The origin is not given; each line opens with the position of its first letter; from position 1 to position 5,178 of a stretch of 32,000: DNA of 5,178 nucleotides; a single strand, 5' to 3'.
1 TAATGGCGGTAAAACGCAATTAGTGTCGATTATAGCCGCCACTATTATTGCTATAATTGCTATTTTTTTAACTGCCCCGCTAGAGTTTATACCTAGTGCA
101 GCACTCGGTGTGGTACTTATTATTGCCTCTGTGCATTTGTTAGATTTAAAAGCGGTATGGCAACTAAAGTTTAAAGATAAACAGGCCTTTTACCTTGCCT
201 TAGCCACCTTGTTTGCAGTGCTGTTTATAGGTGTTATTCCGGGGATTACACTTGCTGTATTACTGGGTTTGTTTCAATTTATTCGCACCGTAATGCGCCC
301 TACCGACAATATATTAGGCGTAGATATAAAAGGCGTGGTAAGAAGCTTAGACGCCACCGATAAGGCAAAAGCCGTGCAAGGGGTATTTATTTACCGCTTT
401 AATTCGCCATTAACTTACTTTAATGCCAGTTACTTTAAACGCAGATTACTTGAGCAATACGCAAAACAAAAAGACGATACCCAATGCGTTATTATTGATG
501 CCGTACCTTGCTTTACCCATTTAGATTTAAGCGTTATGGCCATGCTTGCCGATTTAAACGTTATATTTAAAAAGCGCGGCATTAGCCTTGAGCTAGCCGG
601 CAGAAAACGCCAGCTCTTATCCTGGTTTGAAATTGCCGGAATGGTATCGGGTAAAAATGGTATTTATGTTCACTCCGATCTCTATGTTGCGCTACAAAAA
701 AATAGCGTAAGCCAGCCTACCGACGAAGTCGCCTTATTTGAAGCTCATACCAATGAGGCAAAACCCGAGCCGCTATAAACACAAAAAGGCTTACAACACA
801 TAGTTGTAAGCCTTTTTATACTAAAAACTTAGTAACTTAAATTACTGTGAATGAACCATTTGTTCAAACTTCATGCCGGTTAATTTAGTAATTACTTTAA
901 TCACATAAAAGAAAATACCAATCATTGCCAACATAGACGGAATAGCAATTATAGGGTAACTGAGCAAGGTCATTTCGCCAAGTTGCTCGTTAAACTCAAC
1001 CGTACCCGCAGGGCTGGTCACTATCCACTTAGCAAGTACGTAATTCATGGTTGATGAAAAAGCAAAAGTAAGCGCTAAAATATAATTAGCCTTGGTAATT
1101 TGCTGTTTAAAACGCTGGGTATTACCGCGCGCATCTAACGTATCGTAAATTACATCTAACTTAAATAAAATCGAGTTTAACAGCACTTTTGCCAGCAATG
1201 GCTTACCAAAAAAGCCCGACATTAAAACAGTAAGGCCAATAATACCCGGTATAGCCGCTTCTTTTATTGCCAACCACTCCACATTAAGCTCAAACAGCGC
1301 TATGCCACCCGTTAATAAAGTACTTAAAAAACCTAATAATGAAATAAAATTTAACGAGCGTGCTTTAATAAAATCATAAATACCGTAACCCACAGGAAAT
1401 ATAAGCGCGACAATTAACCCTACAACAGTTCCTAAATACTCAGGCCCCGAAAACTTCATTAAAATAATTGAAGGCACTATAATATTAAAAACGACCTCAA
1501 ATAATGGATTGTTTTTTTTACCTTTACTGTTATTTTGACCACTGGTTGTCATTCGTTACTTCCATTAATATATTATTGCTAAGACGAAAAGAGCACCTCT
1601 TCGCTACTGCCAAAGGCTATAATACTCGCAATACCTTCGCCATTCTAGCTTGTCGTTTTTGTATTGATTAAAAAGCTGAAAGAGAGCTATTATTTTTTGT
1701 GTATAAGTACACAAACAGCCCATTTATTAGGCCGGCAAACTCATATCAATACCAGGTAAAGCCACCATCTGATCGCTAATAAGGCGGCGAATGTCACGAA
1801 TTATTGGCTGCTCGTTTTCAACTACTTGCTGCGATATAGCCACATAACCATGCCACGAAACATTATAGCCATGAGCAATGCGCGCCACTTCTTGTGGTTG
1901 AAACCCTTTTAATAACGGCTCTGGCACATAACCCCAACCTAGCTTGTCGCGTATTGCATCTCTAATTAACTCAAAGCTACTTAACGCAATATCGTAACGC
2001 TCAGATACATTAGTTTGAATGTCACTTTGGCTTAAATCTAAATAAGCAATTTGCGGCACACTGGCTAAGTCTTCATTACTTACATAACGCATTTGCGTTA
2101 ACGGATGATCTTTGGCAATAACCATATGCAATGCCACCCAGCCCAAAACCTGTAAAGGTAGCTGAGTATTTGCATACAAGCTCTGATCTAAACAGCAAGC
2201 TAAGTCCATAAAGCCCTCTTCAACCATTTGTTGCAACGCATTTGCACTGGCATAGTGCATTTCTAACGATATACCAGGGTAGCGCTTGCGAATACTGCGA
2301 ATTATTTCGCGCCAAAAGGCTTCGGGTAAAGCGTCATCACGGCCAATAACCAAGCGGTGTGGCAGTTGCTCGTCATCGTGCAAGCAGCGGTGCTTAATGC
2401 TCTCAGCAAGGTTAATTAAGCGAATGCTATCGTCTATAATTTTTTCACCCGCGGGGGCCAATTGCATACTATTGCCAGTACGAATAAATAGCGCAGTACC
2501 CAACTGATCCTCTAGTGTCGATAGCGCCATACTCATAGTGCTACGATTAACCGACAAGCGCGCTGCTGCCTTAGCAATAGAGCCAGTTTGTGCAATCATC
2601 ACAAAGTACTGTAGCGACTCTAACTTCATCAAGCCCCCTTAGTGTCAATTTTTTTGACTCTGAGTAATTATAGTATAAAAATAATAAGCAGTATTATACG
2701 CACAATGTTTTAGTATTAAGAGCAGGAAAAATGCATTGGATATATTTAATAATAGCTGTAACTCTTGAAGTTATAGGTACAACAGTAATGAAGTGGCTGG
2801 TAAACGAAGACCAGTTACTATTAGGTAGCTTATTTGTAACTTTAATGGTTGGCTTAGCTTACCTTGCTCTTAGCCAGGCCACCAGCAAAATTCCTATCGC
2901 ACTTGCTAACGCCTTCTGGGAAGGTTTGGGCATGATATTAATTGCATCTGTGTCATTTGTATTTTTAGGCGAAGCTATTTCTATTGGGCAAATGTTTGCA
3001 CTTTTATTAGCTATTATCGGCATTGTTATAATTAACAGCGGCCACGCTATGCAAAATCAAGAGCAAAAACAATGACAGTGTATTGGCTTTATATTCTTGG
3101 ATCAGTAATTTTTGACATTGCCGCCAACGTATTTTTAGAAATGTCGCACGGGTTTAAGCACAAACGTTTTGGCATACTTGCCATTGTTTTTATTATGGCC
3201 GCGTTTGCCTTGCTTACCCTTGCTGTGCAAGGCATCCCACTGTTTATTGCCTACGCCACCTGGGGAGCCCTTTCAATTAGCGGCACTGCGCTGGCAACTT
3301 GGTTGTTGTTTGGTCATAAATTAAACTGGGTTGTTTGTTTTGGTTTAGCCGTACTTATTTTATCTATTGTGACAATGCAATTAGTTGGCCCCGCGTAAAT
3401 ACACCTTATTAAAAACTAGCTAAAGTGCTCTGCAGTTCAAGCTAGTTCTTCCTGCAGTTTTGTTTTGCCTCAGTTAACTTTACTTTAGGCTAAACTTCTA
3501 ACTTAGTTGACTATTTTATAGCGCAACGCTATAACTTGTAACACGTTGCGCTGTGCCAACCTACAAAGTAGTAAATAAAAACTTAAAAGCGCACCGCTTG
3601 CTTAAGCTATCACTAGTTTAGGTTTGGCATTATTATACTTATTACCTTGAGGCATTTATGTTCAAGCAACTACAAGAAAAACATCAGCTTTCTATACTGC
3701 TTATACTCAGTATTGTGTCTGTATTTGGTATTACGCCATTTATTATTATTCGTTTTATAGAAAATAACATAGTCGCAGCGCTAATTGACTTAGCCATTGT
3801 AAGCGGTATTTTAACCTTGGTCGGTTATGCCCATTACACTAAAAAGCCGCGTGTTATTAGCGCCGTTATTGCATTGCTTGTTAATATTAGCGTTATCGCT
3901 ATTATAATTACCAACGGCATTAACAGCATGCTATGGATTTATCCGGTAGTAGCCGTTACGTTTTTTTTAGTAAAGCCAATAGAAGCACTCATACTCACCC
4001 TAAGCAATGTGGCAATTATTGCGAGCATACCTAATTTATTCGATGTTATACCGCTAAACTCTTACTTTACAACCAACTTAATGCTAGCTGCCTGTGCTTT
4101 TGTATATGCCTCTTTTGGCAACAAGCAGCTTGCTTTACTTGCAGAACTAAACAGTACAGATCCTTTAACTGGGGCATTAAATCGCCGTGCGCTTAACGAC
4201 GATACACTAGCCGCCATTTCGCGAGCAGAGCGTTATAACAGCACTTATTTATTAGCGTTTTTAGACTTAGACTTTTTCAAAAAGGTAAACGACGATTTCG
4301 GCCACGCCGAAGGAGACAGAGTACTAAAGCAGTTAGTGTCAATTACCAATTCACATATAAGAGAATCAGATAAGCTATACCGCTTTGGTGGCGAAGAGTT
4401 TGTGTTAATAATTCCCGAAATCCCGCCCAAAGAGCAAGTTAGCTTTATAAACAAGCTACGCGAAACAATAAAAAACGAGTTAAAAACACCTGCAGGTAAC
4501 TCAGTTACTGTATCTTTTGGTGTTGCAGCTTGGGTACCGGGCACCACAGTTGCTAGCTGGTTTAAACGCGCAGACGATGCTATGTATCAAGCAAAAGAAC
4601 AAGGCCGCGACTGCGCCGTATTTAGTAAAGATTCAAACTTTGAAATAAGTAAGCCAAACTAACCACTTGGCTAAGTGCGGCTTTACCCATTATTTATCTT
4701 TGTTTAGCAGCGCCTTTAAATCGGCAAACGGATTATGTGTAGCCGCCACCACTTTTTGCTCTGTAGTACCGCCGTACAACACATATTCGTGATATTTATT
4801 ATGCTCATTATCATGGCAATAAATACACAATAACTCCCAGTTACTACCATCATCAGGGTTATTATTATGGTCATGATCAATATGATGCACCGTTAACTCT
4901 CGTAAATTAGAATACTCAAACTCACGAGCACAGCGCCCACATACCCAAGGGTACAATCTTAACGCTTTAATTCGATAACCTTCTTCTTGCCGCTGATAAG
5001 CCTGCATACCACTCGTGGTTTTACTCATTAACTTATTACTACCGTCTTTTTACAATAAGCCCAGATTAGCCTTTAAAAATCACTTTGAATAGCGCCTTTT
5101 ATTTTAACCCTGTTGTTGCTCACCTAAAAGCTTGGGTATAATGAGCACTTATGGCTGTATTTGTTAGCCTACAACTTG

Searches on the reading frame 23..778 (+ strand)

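Call 6: search_protein_families(library=pfam, proteins=[window:23-778:+], max_evalue=0.001)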
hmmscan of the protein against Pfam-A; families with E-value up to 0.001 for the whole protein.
window:23-778:+ (251 aa): 2 families
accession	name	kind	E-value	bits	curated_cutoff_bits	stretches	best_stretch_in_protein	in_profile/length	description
PF01740.26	STAS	-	3.9e-12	46.3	22.6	1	115-207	4-93/106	STAS domain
PF00916.26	Sulfate_transp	-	0.00026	20.3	23.2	1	2-61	319-379/380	Sulfate permease family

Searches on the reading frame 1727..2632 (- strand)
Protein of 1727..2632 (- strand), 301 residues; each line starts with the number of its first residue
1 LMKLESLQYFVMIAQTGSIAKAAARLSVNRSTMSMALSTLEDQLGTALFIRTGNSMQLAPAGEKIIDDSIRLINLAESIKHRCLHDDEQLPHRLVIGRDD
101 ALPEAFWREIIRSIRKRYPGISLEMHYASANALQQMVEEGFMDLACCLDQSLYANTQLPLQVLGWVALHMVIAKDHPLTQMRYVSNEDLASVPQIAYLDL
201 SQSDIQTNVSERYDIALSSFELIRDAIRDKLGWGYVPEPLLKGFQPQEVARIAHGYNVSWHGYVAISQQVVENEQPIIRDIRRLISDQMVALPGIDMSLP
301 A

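Call 6: search_protein_families(library=pfam, proteins=[window:1727-2632:-], max_evalue=0.001)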
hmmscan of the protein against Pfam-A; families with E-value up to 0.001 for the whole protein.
window:1727-2632:- (301 aa): 2 families
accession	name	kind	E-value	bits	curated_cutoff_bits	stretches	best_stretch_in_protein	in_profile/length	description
PF00126.33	HTH_1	-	9.6e-19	67.5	26.6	1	4-63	1-60/60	Bacterial regulatory helix-turn-helix protein, lysR family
PF03466.25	LysR_substrate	-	4.1e-17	62.7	28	1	90-245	4-165/209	LysR substrate binding domain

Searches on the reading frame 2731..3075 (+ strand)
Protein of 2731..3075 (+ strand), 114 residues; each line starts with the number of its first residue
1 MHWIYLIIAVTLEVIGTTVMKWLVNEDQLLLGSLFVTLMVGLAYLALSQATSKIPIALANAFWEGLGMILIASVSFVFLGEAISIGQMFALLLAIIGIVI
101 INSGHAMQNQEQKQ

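Call 6: search_protein_families(library=pfam, proteins=[window:2731-3075:+], max_evalue=0.001)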
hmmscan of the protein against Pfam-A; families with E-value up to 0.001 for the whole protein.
window:2731-3075:+ (114 aa): 2 families
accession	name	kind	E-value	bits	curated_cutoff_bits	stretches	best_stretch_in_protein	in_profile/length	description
PF00893.25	Multi_Drug_Res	-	9.1e-19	68.2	23.7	1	1-93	1-92/93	Small Multidrug Resistance protein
PF00892.27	EamA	-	0.00034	21.4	28.2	0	25-102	58-134/135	EamA-like transporter family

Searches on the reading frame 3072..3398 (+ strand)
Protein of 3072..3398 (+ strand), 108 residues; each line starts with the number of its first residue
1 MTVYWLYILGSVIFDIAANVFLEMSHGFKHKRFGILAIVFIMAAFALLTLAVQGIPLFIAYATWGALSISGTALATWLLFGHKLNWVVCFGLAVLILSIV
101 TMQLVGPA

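Call 6: search_protein_families(library=pfam, proteins=[window:3072-3398:+], max_evalue=0.001)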
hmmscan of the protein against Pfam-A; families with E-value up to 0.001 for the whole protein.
window:3072-3398:+ (108 aa): 1 family
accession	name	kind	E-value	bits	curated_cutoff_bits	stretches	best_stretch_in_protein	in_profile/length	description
PF00893.25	Multi_Drug_Res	-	1.8e-18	67.3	23.7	1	4-95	2-93/93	Small Multidrug Resistance protein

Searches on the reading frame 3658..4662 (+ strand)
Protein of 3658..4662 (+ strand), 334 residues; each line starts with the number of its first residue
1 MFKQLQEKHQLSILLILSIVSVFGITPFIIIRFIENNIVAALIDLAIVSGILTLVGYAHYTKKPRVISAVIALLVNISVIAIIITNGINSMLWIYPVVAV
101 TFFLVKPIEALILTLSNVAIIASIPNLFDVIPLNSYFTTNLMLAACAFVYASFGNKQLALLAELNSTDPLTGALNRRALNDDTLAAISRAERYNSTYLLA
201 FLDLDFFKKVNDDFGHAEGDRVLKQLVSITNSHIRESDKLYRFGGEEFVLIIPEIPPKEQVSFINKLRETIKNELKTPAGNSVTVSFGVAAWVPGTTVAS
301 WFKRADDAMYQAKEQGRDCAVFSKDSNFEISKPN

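Call 6: search_protein_families(library=pfam, proteins=[window:3658-4662:+], max_evalue=0.001)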
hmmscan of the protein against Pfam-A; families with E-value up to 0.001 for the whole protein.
window:3658-4662:+ (334 aa): 1 family
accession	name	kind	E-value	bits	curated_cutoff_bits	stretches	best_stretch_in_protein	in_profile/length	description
PF00990.26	GGDEF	-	9e-40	136.5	23.8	1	167-318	3-160/161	Diguanylate cyclase, GGDEF domain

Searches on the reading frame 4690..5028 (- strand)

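Call 6: search_protein_families(library=pfam, proteins=[window:4690-5028:-], max_evalue=0.001)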
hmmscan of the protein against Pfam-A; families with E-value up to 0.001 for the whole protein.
window:4690-5028:- (112 aa): 1 family
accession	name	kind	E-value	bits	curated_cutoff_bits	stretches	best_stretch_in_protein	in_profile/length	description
PF01844.29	HNH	-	1e-12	48.4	21.4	1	30-78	1-47/47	HNH endonuclease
